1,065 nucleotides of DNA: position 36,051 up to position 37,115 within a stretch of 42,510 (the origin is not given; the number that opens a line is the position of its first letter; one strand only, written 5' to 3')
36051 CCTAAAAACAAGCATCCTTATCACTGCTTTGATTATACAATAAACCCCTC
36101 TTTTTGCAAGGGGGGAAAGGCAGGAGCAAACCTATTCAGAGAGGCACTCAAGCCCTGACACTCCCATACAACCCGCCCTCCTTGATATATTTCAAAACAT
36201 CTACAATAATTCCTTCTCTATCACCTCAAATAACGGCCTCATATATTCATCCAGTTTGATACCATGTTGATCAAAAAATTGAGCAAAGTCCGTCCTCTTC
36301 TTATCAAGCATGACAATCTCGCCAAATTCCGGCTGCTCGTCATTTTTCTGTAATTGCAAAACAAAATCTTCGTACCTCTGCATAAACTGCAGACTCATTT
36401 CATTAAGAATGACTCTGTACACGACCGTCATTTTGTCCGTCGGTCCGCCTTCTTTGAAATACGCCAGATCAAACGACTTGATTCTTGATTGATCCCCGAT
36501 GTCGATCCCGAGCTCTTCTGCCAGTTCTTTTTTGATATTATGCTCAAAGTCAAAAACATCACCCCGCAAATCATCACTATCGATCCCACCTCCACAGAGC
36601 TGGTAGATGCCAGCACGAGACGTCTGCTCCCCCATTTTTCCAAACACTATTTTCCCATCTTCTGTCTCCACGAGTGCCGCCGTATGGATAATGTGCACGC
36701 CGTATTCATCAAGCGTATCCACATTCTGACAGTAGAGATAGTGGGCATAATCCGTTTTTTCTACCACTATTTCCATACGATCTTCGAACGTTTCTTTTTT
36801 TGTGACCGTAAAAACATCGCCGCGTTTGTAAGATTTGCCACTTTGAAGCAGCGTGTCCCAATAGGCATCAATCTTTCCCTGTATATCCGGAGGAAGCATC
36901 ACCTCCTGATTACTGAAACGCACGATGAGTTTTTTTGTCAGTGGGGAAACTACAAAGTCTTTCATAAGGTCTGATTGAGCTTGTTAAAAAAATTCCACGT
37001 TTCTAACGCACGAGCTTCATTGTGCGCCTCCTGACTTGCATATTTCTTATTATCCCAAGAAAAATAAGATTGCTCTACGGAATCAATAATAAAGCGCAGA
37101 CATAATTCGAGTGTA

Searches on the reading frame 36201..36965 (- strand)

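Call 7: search_protein_families(library=pfam, proteins=[window:36201-36965:-], max_evalue=0.01)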
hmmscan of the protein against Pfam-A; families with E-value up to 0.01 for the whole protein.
window:36201-36965:- (254 aa): 1 family
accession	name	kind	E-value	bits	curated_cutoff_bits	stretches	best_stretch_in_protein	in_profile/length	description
PF00293.34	NUDIX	-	0.0062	17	21.1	1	95-184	6-92/134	NUDIX domain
